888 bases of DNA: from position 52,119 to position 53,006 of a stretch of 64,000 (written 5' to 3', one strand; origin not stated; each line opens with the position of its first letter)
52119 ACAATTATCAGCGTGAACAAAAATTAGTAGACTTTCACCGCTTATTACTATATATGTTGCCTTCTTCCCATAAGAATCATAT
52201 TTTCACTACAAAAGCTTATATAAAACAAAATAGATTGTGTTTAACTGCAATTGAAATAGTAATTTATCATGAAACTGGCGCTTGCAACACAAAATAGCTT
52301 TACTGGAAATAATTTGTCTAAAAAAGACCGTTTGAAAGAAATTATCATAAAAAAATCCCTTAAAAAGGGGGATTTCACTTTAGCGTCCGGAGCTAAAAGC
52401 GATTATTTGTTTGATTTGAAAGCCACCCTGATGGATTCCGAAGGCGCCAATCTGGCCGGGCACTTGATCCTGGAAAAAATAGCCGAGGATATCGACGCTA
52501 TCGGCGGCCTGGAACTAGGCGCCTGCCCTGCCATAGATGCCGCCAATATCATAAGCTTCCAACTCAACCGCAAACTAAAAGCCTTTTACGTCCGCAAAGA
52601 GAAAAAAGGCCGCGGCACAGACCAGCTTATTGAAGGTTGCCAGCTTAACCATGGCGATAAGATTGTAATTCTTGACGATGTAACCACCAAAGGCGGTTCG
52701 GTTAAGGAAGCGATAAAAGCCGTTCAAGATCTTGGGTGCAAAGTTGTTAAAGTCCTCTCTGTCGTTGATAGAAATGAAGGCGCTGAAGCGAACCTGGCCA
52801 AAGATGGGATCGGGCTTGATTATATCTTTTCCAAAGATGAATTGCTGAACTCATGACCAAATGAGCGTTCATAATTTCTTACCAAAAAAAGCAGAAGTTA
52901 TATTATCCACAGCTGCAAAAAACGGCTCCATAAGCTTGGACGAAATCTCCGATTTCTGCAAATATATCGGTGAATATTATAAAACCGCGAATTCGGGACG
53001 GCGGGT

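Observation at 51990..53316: The tldD 3-prime end is duplicated with identical protein sequence but ~20% nucleotide divergence, bracketing pyrE plus an orphan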

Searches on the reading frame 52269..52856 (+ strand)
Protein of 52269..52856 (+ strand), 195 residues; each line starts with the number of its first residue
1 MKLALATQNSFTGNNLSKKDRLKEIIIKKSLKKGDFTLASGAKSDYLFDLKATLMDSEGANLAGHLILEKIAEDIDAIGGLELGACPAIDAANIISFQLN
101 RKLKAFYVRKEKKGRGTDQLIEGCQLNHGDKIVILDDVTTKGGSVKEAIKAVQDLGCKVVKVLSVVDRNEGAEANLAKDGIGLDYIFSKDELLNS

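Call 19: find_encoding_contigs(protein=window:52269-52856:+, flank=10000, max_places=10)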
Protein window:52269-52856:+ (195 aa): 3 contigs read that carry it; 3 places shown.
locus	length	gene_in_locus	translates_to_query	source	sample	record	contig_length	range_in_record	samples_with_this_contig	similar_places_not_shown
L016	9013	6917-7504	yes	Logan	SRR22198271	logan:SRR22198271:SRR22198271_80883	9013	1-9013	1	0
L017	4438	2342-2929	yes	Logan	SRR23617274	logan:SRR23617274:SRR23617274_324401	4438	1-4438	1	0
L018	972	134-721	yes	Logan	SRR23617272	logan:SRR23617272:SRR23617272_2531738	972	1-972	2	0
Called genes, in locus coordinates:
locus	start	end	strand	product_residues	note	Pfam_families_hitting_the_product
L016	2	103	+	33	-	?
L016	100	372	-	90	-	-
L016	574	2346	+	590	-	PF00669:Flagellin_N, PF00700:Flagellin_C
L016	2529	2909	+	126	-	-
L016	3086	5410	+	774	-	PF08267:Meth_synt_1, PF01717:Meth_synt_2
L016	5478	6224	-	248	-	PF07963:N_methyl (weak)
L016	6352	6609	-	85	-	-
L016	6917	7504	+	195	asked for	PF00156:Pribosyltran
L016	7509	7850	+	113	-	-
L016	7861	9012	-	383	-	?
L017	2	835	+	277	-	?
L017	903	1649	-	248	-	PF07963:N_methyl (weak)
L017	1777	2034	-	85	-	-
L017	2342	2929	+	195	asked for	PF00156:Pribosyltran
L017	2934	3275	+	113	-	-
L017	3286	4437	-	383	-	?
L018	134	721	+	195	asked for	PF00156:Pribosyltran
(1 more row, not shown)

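Call 21: search_protein_families(library=pfam, max_evalue=0.01, proteins=[window:52269-52856:+])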
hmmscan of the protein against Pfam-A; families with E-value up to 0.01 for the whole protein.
window:52269-52856:+ (195 aa): 2 families
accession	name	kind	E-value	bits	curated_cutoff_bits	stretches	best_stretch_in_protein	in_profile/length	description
PF00156.33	Pribosyltran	-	4.6e-09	36.2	26.3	1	74-179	29-137/158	Phosphoribosyl transferase domain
PF14681.12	UPRTase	-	0.0029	17.6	27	1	128-175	119-168/206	Uracil phosphoribosyltransferase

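Call 22: search_protein_families(library=ncbifam, max_evalue=0.01, proteins=[window:52269-52856:+])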
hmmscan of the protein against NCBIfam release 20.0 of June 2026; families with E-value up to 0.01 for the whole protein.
window:52269-52856:+ (195 aa): 28 families (the best 25 are shown)
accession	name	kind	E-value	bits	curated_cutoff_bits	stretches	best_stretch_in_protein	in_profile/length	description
TIGR00336.1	pyrE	equivalog_domain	4.9e-40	137.1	106.8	1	28-190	6-171/173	orotate phosphoribosyltransferase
TIGR01367.1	pyrE_Therm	equivalog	8.9e-21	74.3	150.25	1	30-175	11-151/187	orotate phosphoribosyltransferase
NF004034.0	PRK05500.1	equivalog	3e-16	59.1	656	1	29-186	298-450/478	bifunctional orotidine-5'-phosphate decarboxylase/orotate phosphoribosyltransferase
NF010382.0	PRK13809.1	equivalog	6.1e-15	55.2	208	1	30-195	22-184/210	orotate phosphoribosyltransferase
NF001729.0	PRK00455.1-3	equivalog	6.8e-12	45.2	245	1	35-192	33-191/231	orotate phosphoribosyltransferase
NF002620.0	PRK02277.1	subfamily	4.4e-11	42.8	115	1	65-170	79-182/201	orotate phosphoribosyltransferase-like protein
NF040646.1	HPT_Archaea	equivalog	2.1e-09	37.2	200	1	125-177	110-162/184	hypoxanthine/guanine phosphoribosyltransferase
NF002635.0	PRK02304.1-4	subfamily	3.1e-09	36.6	146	1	125-174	111-160/188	adenine phosphoribosyltransferase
NF009211.0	PRK12560.1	equivalog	9.7e-07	28.7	188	1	126-170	111-155/187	adenine phosphoribosyltransferase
NF005592.0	PRK07322.1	subfamily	2.1e-06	27.2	143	1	128-173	119-164/180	adenine phosphoribosyltransferase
NF002634.0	PRK02304.1-3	equivalog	2.3e-06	27.4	170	1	124-181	113-171/182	adenine phosphoribosyltransferase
NF002633.0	PRK02304.1-2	equivalog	2.5e-05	24.1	224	1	116-167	97-149/172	adenine phosphoribosyltransferase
TIGR01090.1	apt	equivalog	3.9e-05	23.8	185.85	1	122-167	102-147/169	adenine phosphoribosyltransferase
NF002632.0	PRK02304.1-1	equivalog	4.5e-05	23.3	243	1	116-181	105-172/183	adenine phosphoribosyltransferase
NF002636.0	PRK02304.1-5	equivalog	6.5e-05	22.5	125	1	118-167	105-155/176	adenine phosphoribosyltransferase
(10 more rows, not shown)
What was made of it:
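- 52269..52856 (+): pyrE, orotate phosphoribosyltransferase (195 aa). TIGR00336 at 137 bits against a cutoff of 106.8 (call 22).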

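Call 33: find_homologous_proteins(query=window:52269-52853:+, max_evalue=1e-20)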
Query window:52269-52853:+ (195 aa): 835 proteins with E <= 1e-20 among 1126 candidates; the best 120 are listed.
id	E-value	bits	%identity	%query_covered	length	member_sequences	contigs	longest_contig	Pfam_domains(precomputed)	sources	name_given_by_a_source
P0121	2.5e-117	407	100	100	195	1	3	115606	PF00156.34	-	-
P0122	9.1e-89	314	75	99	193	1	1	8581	PF00156.34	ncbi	-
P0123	3.2e-88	312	76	99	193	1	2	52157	PF00156.34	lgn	-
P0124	1.2e-87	311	76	98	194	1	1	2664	PF00156.34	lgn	-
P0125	1.7e-87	310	75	99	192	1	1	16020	PF00156.34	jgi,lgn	-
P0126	5.1e-87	309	76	99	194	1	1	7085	PF00156.34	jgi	jgi:orotate phosphoribosyltransferase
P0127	8.9e-87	308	76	99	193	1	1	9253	PF00156.34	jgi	jgi:orotate phosphoribosyltransferase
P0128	1.9e-86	307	76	99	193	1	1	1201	PF00156.34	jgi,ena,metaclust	metaclust:\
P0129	3.6e-86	306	73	98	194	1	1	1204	PF00156.34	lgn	-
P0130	1.6e-85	304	75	99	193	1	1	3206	PF00156.34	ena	-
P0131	1.1e-83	298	76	92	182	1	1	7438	PF00156.34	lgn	-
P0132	4.3e-83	296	79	91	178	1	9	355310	PF00156.34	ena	-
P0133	9.2e-83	295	76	91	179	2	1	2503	PF00156.34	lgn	-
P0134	8.5e-74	265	70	94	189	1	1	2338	PF00156.34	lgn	-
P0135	1.6e-71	258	66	91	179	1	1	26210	PF00156.34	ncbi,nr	ncbi:MAG: orotate phosphoribosyltransferase [Rickettsiales bacterium]|nr:orotate phosphoribosyltrans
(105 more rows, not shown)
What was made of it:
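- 52269..52856 (+): Nearest homologues are 75-79% identical, from the same alphaproteobacterial MAG clade (call 33).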

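Call 34: find_encoding_contigs(protein=P0123, flank=8000, max_places=2)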
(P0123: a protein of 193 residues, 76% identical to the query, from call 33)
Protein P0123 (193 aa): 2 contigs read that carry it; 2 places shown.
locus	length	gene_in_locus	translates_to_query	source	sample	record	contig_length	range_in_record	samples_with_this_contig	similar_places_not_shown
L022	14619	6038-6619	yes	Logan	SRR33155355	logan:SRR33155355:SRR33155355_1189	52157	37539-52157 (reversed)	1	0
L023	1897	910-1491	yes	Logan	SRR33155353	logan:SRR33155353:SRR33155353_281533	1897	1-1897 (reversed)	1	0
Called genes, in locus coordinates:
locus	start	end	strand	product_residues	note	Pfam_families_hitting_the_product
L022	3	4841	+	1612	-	?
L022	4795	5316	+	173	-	-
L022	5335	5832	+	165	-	-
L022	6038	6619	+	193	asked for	PF00156:Pribosyltran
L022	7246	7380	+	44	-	-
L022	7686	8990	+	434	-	PF01235:Na_Ala_symp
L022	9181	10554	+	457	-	PF01555:N6_N4_Mtase (faint)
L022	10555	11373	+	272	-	-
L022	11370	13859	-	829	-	PF12704:MacB_PCD, PF02687:FtsX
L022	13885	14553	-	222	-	PF02463:SMC_N, PF00005:ABC_tran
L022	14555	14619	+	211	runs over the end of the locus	PF25182:NonGDSL, PF00657:Lipase_GDSL, PF04311:DUF459 (faint), PF13472:Lipase_GDSL_2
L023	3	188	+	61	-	?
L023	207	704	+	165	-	-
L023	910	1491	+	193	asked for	PF00156:Pribosyltran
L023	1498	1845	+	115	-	-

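Call 35: find_encoding_contigs(protein=P0132, flank=8000, max_places=2)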
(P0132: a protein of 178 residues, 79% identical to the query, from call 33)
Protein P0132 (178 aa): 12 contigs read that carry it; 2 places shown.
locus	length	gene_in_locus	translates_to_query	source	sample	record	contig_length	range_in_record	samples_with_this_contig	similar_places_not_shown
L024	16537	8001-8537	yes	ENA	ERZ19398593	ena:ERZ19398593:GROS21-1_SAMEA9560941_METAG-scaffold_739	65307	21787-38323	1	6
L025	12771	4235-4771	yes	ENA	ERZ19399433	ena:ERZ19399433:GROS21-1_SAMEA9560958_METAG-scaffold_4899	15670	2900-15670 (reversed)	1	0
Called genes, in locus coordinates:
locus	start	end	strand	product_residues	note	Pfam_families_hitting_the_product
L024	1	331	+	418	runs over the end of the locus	PF08886:GshA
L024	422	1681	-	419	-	PF00675:Peptidase_M16, PF05193:Peptidase_M16_C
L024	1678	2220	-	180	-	-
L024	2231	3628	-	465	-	PF14821:Thr_synth_N, PF00291:PALP, PF24857:THR4_C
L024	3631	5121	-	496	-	PF02074:Peptidase_M32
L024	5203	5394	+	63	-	-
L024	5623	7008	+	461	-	PF00990:GGDEF, PF00563:EAL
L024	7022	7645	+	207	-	-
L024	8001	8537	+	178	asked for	PF00156:Pribosyltran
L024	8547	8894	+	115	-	-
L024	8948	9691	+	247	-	PF06314:ADC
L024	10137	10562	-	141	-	-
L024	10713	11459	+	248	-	PF04333:MlaA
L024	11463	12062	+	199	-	PF05494:MlaC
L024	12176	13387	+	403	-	PF00180:Iso_dh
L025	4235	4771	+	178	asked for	PF00156:Pribosyltran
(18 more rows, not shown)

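Call 36: find_encoding_contigs(protein=P0125, flank=8000, max_places=2)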
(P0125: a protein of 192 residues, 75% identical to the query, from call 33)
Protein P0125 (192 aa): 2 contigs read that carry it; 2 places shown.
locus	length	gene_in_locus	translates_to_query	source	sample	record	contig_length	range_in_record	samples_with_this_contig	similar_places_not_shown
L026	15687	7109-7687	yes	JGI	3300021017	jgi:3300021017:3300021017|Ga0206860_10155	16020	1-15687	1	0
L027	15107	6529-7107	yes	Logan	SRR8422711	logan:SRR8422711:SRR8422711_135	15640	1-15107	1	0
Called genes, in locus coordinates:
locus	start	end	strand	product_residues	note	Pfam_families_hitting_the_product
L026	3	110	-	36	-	?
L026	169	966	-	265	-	PF03524:CagX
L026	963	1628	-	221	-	PF04335:VirB8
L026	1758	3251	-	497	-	PF04610:TrbL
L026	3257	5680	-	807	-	PF27097:VirB4_TrbE_N, PF03135:CagE_TrbE_VirB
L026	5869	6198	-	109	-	PF04956:TrbC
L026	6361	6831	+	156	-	PF14588:YjgF_endoribonc, PF01042:Ribonuc_L-PSP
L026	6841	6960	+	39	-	-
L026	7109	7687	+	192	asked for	PF00156:Pribosyltran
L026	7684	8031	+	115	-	-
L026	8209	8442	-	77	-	PF13560:HTH_31 (weak), PF01381:HTH_3 (weak)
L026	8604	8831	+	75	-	PF01381:HTH_3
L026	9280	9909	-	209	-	PF01144:CoA_trans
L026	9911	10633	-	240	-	PF01144:CoA_trans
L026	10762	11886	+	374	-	PF10098:DUF2336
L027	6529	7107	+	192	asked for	PF00156:Pribosyltran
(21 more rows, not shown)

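Call 42: list_cluster_members(proteins=[P0122, P0123, P0124, P0126, P0127, P0129, P0130, P0131, P0133, P0134])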
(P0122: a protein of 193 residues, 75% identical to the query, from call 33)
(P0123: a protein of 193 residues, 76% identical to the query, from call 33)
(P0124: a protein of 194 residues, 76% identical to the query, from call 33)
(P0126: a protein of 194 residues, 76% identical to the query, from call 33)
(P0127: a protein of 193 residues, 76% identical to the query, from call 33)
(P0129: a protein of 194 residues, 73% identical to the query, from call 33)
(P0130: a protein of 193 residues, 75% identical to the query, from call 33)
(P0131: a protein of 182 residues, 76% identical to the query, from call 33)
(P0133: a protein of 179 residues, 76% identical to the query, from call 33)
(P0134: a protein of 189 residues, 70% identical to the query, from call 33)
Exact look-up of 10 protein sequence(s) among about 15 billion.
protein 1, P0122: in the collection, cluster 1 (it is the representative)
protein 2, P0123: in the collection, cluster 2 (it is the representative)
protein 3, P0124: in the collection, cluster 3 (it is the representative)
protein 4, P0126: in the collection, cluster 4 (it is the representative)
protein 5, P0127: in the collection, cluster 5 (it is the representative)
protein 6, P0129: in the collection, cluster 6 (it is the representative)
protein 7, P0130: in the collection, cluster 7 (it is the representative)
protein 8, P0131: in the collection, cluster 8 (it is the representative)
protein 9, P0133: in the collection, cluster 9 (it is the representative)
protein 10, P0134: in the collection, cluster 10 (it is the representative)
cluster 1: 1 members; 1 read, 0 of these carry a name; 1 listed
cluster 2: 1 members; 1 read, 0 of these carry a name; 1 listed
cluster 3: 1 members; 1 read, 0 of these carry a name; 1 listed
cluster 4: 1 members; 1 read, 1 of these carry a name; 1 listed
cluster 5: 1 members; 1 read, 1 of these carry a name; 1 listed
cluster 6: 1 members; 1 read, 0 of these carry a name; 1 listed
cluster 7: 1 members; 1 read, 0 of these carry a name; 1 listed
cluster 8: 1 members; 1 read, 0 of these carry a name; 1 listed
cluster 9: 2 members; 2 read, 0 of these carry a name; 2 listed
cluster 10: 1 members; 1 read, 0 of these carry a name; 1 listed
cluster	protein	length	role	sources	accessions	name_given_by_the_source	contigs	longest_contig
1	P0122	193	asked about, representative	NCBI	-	-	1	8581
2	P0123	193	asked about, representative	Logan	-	-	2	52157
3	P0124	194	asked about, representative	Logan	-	-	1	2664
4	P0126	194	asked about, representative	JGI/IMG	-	orotate phosphoribosyltransferase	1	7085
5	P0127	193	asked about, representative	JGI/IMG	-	orotate phosphoribosyltransferase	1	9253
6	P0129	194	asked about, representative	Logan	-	-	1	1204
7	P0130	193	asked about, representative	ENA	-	-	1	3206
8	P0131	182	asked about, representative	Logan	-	-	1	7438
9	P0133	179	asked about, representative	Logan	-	-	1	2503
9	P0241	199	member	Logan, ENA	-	-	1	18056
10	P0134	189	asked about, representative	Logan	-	-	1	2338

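Call 69: find_encoding_contigs(protein=P0127, flank=8000, max_places=2)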
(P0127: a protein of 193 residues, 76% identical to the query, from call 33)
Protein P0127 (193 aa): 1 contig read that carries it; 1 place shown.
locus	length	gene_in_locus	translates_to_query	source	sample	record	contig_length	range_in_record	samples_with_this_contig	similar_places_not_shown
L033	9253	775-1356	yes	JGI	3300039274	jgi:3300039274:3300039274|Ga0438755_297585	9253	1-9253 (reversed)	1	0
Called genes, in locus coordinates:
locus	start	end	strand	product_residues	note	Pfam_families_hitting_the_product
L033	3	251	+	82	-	?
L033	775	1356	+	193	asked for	PF00156:Pribosyltran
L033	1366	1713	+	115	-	-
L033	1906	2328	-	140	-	PF00571:CBS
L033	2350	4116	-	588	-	PF00180:Iso_dh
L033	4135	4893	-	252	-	PF00459:Inositol_P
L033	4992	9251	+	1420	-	?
